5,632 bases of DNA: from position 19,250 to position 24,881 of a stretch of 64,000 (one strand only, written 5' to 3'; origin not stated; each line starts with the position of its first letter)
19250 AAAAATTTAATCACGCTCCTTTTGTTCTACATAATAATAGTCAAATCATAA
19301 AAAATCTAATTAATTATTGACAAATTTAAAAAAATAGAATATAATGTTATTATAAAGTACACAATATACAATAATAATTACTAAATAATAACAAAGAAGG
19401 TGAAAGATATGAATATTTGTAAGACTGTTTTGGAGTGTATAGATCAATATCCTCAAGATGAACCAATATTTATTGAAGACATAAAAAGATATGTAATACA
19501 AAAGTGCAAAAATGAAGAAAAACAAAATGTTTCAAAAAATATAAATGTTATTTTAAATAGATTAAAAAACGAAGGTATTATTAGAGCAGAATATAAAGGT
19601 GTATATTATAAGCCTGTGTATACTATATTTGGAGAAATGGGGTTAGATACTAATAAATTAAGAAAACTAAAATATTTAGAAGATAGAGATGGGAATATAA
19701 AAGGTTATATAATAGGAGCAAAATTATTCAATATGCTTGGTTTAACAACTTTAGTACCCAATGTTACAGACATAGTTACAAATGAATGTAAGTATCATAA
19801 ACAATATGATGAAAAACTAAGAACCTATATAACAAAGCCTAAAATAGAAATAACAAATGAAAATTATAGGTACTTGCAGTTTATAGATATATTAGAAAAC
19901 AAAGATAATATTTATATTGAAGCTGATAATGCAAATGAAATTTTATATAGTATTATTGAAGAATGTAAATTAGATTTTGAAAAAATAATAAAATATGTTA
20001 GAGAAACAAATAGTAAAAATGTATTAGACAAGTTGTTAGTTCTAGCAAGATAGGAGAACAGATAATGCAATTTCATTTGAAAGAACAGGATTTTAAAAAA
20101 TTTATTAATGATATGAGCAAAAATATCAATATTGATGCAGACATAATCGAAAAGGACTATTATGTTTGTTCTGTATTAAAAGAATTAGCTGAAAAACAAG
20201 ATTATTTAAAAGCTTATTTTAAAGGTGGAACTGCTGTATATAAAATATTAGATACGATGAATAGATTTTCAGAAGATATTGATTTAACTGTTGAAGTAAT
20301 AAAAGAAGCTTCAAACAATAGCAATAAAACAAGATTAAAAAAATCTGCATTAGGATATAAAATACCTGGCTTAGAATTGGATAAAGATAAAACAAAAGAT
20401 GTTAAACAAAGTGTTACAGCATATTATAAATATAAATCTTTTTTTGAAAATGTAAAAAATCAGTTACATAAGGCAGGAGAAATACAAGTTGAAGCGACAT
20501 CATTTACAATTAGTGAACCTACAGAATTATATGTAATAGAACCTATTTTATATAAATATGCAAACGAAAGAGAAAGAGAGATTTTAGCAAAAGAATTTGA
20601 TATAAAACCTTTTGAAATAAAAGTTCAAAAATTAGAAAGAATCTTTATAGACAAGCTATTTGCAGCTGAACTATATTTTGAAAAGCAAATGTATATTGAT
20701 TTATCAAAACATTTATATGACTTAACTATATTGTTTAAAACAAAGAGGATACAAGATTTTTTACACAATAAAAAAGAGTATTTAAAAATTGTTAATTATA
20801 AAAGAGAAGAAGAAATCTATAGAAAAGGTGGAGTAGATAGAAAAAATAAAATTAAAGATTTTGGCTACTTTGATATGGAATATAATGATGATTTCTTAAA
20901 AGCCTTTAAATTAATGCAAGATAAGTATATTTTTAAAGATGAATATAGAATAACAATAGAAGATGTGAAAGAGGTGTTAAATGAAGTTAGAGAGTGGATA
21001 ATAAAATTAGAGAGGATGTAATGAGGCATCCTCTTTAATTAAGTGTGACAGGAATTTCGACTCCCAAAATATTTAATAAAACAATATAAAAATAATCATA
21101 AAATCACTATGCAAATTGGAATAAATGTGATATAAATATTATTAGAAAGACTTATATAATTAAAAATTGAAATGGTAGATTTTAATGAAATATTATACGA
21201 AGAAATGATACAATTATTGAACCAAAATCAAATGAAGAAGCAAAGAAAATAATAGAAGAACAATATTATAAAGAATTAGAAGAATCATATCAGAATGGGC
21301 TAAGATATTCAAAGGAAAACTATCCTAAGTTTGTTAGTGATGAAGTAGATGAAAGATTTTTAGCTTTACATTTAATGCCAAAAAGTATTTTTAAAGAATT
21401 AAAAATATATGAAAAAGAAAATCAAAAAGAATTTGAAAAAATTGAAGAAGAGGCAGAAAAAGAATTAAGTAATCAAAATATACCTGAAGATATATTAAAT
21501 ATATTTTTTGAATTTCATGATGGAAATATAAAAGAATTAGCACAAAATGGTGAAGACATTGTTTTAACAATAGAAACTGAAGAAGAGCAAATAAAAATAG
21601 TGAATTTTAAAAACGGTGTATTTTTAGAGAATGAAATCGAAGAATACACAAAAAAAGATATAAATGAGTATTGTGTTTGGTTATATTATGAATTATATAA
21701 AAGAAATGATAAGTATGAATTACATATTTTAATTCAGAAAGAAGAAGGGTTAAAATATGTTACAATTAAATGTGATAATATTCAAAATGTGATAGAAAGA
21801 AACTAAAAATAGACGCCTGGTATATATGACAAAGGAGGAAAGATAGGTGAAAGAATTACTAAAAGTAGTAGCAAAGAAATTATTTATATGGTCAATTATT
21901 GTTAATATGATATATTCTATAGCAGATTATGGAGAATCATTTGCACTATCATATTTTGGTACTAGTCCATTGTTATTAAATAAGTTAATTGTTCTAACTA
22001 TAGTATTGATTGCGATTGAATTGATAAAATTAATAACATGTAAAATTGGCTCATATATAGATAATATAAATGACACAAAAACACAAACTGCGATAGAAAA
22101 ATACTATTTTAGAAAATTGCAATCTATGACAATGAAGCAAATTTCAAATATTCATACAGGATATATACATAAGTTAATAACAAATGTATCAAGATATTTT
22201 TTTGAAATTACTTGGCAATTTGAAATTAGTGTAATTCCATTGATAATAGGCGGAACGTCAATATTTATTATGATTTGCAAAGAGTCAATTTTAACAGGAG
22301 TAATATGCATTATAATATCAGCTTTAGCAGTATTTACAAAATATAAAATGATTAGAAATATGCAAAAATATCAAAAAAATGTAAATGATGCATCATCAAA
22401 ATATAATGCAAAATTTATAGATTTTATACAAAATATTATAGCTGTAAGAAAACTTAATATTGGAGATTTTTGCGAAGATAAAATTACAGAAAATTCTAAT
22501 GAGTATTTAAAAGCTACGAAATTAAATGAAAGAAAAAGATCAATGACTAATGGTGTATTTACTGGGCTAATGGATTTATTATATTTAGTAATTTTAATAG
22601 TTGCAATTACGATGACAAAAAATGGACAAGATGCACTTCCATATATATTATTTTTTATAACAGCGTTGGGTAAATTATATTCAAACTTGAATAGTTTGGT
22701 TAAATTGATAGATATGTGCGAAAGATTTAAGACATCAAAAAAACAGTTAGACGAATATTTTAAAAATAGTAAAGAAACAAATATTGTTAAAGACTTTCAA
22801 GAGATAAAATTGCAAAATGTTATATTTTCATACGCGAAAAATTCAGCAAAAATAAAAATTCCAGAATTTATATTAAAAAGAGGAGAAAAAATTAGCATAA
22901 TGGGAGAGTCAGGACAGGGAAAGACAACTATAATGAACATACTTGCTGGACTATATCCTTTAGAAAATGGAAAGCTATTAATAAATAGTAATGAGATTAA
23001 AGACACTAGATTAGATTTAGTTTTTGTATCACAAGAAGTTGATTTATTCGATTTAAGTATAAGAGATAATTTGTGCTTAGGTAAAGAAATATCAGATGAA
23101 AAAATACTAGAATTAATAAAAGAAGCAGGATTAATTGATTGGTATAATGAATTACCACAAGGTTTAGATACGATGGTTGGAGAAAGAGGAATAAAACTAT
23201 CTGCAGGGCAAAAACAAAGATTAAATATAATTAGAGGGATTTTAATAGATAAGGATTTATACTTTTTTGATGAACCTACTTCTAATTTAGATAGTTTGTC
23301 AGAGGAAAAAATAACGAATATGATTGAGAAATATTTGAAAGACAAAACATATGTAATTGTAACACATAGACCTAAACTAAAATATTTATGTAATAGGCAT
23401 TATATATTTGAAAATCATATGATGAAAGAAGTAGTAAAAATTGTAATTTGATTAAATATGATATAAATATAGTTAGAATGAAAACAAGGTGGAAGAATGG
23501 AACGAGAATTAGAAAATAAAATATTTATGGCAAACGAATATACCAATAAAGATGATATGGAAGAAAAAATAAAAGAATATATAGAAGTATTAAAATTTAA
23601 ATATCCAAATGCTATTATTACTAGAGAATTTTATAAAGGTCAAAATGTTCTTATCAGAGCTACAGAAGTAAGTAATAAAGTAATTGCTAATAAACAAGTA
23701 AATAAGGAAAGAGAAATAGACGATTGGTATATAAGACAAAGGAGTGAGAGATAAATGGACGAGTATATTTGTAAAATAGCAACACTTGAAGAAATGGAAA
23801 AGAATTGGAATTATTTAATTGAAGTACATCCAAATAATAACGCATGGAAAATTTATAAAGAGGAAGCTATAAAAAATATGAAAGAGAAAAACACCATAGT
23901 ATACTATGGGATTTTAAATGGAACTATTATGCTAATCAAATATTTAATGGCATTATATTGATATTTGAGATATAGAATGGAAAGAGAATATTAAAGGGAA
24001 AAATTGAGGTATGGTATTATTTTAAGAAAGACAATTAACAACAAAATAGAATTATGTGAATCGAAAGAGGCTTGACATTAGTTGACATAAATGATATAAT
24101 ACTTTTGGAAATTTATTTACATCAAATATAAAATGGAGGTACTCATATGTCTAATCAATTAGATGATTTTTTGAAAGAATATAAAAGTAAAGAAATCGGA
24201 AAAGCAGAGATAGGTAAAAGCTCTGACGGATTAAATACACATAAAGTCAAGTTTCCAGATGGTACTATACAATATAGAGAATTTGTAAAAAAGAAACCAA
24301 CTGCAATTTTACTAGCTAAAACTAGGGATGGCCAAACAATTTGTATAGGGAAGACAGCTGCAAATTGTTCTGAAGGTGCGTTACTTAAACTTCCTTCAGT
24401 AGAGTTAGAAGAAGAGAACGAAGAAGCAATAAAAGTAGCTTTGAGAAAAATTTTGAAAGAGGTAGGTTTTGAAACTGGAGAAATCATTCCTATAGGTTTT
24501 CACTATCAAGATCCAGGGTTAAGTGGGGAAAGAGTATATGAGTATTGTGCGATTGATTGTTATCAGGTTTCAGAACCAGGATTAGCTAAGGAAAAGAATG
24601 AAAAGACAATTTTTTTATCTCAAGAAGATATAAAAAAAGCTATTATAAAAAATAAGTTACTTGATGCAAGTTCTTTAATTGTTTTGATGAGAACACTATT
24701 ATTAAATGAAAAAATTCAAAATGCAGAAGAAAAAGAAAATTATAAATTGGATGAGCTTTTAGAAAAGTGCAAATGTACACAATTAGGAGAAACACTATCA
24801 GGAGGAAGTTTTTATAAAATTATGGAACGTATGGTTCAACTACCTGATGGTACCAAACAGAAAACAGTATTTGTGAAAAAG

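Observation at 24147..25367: Tandem-Nudix protein in which one catalytic box is mutated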

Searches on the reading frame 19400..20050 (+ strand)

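Call 22: search_protein_families(library=pfam, proteins=[window:19400-20050:+], max_evalue=0.01)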
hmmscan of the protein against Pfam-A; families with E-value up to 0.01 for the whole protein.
window:19400-20050:+ (217 aa): 1 family
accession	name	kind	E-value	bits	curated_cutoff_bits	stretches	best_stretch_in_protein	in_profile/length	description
PF19570.5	DUF6088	-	0.0044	17.2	25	1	43-122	24-101/172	Family of unknown function (DUF6088)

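Call 55: search_protein_families(library=padloc, proteins=[window:19400-20050:+], max_evalue=0.001)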
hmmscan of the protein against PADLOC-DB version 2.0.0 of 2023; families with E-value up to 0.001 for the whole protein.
window:19400-20050:+ (217 aa): 8 families
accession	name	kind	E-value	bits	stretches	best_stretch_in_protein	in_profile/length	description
PDLC02247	AbiEi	-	7.5e-41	138.3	1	8-211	7-203/215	AbiEi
PDLC02236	AbiEi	-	6.9e-33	112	1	14-203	7-189/207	AbiEi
PDLC02226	AbiEi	-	2.2e-21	74.7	1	5-196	2-178/202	AbiEi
PDLC02251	AbiEi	-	1.8e-13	48.5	1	4-172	1-155/230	AbiEi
PDLC02234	AbiEi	-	2.2e-08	32.1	1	38-201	19-174/191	AbiEi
PDLC02264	AbiEi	-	3.8e-07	28.3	1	33-125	26-110/205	AbiEi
PDLC02235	AbiEi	-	0.00065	17.4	0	33-71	24-62/240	AbiEi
PDLC02233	AbiEi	-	0.00067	17.3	0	47-128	34-114/214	AbiEi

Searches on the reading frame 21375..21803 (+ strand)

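Call 22: search_protein_families(library=pfam, proteins=[window:21375-21803:+], max_evalue=0.01)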
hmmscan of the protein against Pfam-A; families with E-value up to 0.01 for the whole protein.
window:21375-21803:+ (143 aa): 1 family
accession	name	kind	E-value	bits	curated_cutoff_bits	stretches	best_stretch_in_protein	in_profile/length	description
PF13315.11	DUF4085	-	5.3e-11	43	24.1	1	2-121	76-195/205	Protein of unknown function (DUF4085)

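Call 55: search_protein_families(library=padloc, proteins=[window:21375-21803:+], max_evalue=0.001)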
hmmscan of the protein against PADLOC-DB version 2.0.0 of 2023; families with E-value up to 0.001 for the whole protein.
window:21375-21803:+ (143 aa): 0 families

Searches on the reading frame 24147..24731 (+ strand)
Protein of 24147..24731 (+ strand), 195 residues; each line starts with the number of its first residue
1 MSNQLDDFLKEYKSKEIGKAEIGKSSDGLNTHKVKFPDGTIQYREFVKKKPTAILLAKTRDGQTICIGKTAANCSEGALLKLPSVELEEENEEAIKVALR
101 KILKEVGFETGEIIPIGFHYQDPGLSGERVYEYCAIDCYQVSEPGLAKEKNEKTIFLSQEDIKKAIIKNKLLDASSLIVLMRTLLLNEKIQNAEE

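Call 3: search_protein_families(library=pfam, proteins=[window:24147-24731:+], max_evalue=1)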
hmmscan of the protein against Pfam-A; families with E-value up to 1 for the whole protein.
window:24147-24731:+ (195 aa): 0 families
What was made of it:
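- On Nudix superfamily (Pfam PF00293): The N-half alone gives no hit (call 3).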

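Call 4: search_protein_families(library=ncbifam, proteins=[window:24147-24731:+], max_evalue=1)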
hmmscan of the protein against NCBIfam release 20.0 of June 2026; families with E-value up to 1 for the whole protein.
window:24147-24731:+ (195 aa): 4 families
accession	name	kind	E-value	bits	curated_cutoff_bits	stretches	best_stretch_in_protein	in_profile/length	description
TIGR00052.1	TIGR00052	subfamily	4.1e-05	23.2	79.55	1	88-180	89-183/188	nudix-type nucleoside diphosphatase, YffH/AdpP family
NF008736.0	PRK11762.1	equivalog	0.0044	16.6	169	1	34-180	29-174/186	ADP compounds hydrolase NudE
NF008003.0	PRK10729.1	equivalog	0.034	13.4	248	1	86-190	97-204/210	ADP-ribose diphosphatase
NF008295.0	PRK11081.1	equivalog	0.11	12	227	1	11-64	73-126/230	tRNA (guanosine(18)-2'-O)-methyltransferase TrmH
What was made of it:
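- Checked: The N-half alone has no Pfam hit (call 3) and only weak NCBIfam YffH/AdpP similarity (call 4).
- Tried and rejected: I rejected it by eye: no NuCoA-like motif precedes the box, and all profile hits are ADPRase-type (call 4).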

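Call 31: find_homologous_proteins(query=window:24147-24731:+, max_evalue=0.001)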
Query window:24147-24731:+: 272 candidates shared short words with the query, none scored E <= 0.001.
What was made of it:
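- Tried and rejected: find_homologous_proteins with the N-half alone returned nothing, not even the parent protein (call 31).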
